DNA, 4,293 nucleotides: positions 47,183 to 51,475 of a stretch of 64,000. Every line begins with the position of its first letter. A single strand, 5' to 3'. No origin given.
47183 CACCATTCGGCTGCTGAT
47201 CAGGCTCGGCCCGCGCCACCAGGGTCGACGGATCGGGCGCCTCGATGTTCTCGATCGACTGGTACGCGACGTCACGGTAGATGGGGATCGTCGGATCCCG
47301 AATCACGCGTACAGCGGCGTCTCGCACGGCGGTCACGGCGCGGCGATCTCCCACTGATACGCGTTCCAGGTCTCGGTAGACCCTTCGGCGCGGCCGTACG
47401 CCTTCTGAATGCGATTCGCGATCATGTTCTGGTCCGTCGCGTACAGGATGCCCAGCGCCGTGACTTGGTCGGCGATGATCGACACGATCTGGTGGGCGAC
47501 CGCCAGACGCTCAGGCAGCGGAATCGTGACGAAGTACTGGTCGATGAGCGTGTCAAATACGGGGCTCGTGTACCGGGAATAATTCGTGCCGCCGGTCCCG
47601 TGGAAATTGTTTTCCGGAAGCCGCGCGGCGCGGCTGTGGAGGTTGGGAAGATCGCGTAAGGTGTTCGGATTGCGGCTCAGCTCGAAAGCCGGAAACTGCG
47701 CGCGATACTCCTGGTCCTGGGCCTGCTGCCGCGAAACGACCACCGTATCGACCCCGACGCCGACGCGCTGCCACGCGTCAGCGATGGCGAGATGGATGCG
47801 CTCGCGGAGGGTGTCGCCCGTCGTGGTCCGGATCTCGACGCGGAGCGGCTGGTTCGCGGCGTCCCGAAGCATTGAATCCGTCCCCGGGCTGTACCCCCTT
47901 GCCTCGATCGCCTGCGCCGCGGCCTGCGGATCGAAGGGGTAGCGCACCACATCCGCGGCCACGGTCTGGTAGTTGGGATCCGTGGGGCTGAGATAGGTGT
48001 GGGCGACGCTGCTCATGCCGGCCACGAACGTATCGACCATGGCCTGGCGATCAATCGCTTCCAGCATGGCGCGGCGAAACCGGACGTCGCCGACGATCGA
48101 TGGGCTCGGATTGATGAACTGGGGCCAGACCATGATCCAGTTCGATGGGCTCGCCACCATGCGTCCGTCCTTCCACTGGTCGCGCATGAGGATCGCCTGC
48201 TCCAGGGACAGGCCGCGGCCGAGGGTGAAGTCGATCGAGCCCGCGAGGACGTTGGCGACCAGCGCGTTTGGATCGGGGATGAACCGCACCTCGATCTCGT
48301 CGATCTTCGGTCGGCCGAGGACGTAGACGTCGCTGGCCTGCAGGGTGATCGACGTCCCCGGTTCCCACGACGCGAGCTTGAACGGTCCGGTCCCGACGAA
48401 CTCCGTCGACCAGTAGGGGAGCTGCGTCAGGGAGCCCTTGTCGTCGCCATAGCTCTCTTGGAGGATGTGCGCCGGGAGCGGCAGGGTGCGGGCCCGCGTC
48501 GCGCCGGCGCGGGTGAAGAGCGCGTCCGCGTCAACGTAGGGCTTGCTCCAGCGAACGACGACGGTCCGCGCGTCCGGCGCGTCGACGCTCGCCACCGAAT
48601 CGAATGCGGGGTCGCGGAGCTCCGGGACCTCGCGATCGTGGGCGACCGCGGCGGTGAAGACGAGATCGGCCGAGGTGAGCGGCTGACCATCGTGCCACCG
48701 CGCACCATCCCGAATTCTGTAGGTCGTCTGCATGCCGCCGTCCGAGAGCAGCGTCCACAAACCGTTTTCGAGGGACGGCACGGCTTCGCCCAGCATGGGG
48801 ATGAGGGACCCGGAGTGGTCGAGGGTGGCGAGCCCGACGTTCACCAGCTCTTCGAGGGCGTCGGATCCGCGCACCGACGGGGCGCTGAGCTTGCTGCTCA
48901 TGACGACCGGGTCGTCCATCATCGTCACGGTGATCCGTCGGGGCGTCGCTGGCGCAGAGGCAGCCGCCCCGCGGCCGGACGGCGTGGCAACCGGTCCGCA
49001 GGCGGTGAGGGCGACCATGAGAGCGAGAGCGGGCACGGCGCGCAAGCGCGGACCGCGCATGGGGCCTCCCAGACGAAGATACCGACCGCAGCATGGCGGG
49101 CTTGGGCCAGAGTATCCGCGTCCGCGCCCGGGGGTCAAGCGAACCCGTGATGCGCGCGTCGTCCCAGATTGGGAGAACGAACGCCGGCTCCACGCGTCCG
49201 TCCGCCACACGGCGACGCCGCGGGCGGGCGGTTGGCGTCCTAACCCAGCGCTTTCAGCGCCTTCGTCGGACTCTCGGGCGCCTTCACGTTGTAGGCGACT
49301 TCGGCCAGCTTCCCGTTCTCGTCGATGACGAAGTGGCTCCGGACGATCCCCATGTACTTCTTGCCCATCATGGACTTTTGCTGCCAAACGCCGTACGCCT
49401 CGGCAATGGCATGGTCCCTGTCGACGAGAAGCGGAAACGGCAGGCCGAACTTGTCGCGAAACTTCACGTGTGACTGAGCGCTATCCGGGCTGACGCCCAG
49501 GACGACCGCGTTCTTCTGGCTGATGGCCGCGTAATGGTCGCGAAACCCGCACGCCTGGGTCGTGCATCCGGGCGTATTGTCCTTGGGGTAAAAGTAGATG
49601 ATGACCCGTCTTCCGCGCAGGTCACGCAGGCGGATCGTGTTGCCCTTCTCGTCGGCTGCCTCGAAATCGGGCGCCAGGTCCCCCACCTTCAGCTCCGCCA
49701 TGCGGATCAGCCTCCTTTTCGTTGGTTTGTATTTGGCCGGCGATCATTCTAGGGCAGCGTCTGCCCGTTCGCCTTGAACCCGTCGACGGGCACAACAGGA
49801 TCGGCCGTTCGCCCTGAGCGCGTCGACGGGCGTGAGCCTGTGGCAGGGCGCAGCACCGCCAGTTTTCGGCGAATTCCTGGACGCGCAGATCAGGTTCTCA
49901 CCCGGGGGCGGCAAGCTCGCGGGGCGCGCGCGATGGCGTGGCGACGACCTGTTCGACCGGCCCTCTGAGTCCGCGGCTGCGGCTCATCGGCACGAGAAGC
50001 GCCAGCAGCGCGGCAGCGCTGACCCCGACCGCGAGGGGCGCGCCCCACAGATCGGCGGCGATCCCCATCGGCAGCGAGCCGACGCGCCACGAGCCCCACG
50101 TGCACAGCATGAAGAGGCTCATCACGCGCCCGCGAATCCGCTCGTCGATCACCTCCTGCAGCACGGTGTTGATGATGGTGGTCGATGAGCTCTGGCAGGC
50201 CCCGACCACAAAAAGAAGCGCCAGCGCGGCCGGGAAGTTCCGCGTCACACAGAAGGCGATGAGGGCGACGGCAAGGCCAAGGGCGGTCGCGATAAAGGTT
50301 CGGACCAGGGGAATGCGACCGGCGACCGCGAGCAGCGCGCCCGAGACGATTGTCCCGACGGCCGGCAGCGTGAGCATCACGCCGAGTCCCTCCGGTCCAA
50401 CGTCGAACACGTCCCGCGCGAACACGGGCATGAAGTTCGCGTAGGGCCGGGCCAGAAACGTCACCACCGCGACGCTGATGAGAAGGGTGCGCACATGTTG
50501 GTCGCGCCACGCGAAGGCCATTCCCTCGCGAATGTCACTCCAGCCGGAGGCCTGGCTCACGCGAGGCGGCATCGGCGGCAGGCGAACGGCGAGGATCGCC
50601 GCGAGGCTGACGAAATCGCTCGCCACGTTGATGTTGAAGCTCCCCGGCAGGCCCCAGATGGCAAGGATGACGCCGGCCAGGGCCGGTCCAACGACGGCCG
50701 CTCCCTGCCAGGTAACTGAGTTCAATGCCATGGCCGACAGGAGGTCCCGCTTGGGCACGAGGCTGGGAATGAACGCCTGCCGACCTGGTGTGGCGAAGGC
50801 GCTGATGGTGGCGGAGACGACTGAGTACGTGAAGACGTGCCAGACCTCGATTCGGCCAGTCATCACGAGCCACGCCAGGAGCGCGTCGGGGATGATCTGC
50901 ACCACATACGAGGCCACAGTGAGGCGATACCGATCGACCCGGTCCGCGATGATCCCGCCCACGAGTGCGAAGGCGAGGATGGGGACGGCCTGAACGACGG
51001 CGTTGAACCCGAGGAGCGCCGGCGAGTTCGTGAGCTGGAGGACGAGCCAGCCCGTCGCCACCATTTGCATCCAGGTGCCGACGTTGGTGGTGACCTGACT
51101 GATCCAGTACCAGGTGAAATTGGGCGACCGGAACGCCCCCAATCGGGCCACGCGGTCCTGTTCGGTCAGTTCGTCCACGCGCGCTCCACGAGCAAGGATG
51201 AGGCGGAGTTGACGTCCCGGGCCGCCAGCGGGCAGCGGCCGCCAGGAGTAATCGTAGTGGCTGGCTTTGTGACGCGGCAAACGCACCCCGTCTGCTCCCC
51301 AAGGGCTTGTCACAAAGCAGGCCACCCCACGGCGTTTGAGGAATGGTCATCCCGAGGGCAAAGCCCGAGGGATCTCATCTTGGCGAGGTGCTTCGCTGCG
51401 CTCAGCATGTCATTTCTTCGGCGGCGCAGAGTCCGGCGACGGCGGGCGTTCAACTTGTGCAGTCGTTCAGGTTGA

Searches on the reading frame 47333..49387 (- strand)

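Call 45: search_protein_families(library=pfam, proteins=[window:47333-49387:-], max_evalue=0.00001)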
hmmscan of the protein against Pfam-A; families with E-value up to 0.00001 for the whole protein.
window:47333-49387:- (684 aa): 1 family
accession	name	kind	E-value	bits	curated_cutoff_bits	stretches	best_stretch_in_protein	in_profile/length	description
PF00496.27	SBP_bac_5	-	2.6e-59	201.6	32.4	1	214-581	12-355/368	Bacterial extracellular solute-binding proteins, family 5 Middle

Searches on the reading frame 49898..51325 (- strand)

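Call 45: search_protein_families(library=pfam, proteins=[window:49898-51325:-], max_evalue=0.00001)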
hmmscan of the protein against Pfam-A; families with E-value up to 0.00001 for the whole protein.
window:49898-51325:- (475 aa): 2 families
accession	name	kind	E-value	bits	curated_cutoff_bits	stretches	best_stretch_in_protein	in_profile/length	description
PF05977.19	MFS_3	-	6.6e-50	170.5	27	1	62-450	4-393/524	Transmembrane secretion effector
PF07690.21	MFS_1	-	9e-31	107.5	33.4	1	74-409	2-339/347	Major Facilitator Superfamily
